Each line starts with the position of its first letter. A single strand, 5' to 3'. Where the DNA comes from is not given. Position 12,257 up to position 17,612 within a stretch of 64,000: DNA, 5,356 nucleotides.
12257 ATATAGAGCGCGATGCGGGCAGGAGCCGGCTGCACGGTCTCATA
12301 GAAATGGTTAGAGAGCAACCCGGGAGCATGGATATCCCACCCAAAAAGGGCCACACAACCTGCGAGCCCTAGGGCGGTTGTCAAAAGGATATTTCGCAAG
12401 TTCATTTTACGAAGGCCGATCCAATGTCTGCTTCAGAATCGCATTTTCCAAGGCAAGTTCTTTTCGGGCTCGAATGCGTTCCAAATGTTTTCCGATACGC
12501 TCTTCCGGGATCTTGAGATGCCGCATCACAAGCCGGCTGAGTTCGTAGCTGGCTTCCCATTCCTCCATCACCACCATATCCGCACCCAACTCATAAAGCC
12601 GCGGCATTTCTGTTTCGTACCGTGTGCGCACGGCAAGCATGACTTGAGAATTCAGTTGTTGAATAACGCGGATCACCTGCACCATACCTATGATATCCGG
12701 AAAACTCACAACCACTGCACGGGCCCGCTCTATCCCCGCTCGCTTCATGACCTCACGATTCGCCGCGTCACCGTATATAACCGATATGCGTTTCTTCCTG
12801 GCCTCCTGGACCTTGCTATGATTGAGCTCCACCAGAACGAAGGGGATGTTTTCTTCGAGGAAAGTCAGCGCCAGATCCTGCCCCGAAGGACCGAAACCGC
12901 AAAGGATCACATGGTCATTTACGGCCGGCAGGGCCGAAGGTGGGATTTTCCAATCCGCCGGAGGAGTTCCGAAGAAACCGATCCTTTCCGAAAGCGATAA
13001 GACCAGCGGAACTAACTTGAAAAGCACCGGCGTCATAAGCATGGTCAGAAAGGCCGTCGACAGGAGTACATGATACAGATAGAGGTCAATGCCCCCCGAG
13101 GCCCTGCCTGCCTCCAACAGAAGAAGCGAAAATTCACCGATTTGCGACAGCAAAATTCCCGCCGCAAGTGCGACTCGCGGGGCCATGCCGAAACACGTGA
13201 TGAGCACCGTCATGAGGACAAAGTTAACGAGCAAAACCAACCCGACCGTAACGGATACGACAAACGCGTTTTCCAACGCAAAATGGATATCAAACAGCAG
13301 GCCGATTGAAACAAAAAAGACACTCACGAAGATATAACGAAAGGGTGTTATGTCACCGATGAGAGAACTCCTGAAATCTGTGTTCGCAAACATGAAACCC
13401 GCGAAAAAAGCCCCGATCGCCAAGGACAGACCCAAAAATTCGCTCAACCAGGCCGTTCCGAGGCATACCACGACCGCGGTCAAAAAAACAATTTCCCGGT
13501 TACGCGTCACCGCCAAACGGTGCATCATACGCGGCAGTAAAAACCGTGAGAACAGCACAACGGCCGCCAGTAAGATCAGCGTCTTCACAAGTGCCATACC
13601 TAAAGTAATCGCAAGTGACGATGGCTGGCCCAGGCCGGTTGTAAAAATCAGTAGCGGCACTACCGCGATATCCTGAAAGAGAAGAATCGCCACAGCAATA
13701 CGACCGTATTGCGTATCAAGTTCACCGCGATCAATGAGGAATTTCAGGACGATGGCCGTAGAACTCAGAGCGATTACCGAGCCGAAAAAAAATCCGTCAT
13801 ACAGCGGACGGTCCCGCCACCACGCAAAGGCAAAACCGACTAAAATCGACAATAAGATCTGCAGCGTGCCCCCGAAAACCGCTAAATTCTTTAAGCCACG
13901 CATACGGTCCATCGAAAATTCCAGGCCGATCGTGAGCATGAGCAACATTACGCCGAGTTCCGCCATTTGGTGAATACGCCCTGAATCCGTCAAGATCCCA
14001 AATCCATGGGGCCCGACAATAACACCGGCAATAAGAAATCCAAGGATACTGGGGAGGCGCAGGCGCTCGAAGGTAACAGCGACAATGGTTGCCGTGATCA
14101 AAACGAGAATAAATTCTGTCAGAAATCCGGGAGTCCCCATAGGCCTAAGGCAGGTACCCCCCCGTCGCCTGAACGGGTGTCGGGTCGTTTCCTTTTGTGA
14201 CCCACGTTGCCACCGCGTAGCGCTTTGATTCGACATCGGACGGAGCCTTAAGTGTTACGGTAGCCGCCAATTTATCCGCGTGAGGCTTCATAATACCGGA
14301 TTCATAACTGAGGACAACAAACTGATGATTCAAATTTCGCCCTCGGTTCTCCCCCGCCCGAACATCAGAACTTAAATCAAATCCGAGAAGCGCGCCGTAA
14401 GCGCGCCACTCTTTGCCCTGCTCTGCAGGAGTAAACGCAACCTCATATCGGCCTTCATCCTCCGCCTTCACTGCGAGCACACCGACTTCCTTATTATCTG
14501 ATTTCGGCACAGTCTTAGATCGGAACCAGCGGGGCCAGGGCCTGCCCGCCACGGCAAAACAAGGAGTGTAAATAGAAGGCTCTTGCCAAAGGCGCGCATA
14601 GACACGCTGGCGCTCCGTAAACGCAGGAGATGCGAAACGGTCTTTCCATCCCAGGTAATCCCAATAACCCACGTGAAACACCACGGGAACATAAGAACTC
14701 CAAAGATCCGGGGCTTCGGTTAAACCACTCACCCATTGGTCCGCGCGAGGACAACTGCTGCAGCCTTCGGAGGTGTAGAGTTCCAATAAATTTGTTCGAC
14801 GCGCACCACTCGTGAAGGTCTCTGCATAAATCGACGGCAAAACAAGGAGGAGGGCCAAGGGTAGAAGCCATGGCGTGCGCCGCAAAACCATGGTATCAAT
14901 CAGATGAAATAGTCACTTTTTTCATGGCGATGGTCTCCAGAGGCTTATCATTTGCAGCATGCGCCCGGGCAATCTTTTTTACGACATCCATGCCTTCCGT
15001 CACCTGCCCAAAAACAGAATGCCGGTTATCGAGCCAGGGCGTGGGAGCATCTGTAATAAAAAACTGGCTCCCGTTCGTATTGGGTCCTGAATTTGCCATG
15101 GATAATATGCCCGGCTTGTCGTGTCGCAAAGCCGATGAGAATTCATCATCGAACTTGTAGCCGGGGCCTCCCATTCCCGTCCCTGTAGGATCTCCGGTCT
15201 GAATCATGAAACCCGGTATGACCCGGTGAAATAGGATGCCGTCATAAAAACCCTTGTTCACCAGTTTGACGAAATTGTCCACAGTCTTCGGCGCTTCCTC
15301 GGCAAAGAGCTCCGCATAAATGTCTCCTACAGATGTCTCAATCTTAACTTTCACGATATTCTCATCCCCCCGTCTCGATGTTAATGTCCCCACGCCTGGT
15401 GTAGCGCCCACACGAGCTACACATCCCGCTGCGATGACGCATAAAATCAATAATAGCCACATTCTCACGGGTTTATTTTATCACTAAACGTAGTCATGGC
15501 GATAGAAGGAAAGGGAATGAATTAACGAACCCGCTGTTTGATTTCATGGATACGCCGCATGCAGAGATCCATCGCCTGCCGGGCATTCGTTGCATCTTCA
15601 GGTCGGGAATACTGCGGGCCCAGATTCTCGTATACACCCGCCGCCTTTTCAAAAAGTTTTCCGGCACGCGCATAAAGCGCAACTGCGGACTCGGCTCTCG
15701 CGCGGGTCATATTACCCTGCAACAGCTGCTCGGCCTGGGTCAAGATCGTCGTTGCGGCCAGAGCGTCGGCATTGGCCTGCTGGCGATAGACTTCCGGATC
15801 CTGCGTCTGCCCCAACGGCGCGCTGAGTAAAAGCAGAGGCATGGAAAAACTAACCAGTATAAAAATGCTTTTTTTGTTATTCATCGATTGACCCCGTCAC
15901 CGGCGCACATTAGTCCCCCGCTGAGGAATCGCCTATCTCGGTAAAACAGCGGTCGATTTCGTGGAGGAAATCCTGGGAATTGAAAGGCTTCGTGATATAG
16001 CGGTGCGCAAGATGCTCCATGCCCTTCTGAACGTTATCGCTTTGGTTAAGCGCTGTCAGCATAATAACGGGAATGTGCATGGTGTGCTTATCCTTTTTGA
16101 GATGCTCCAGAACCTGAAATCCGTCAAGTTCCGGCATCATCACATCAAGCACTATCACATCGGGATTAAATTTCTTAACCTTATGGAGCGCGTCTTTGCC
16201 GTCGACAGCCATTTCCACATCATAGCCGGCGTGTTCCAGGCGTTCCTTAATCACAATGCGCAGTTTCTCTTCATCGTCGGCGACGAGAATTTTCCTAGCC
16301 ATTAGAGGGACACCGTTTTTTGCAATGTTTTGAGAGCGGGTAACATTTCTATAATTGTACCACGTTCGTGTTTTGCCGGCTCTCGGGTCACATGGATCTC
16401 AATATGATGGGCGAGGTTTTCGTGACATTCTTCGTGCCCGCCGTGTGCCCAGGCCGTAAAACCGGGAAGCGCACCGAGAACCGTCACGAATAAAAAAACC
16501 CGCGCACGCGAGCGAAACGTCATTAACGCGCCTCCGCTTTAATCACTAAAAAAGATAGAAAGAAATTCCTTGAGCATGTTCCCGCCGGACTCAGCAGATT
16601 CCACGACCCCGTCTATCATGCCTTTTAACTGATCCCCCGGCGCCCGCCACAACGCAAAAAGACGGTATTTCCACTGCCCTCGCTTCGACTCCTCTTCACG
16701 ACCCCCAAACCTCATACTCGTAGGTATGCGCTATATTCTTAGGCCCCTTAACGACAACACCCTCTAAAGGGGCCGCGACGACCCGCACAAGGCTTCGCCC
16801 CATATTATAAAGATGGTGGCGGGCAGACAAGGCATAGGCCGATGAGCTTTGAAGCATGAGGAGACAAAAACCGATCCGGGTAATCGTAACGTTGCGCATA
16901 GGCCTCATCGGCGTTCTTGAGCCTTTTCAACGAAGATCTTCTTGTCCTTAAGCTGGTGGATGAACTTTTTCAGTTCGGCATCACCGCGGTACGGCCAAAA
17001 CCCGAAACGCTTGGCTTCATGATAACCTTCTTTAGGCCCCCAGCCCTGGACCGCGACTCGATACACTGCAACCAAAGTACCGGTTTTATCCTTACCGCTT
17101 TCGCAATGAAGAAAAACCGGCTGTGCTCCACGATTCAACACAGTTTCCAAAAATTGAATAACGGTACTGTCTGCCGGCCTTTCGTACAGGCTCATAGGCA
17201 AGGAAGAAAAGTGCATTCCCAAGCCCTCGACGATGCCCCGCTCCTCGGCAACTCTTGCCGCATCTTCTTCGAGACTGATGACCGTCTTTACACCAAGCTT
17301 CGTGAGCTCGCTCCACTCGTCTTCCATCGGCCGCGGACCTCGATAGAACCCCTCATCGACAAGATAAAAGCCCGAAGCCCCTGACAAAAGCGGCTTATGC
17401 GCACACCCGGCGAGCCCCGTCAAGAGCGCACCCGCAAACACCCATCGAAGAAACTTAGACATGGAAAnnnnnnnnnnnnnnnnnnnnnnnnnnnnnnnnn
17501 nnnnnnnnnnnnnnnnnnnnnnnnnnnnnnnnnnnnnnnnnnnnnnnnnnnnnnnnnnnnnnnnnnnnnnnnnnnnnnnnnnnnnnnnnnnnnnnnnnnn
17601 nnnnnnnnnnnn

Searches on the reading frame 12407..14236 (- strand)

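Call 35: search_protein_families(library=pfam, proteins=[window:12407-14236:-], max_evalue=0.001)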
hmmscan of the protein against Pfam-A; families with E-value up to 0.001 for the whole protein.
window:12407-14236:- (609 aa): 2 families
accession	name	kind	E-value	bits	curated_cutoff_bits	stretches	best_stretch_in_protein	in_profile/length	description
PF00999.27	Na_H_Exchanger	-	5.4e-56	190.5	26.2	1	47-407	2-375/375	Sodium/hydrogen exchanger, transmembrane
PF02254.24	TrkA_N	-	3.1e-22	79.5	23.8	1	443-557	1-115/116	TrkA-N domain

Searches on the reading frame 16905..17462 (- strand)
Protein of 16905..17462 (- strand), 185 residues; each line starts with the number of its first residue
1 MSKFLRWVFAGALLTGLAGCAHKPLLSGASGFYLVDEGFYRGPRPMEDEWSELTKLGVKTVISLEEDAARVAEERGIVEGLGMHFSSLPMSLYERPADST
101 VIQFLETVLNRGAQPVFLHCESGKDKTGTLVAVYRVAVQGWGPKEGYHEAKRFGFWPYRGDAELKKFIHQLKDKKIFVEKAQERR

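Call 35: search_protein_families(library=pfam, proteins=[window:16905-17462:-], max_evalue=0.001)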
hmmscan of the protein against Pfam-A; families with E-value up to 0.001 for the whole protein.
window:16905-17462:- (185 aa): 6 families
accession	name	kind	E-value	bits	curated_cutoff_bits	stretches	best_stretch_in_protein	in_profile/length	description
PF22741.1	PTP-NADK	-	4e-14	52.8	27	1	38-138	29-132/163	DSP-PTPase phosphatase fused to NAD+ Kinase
PF03162.18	Y_phosphatase2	-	5.9e-14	52.4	27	1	32-173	7-148/165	Tyrosine phosphatase family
PF22784.1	PTP-SAK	-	2.4e-12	47.6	27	1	46-141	20-114/153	Swiss Army Knife protein, DSP-PTPase phosphatase domain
PF22785.1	Tc-R-P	-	8.6e-12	46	27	1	39-136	5-102/106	Polymorphic toxin system, DSP-PTPase phosphatase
PF13350.11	Y_phosphatase3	-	9.8e-07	29.4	22.2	1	96-134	113-149/240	Tyrosine phosphatase family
PF14566.11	PTPlike_phytase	-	0.0008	20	27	0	55-134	85-154/158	Inositol hexakisphosphate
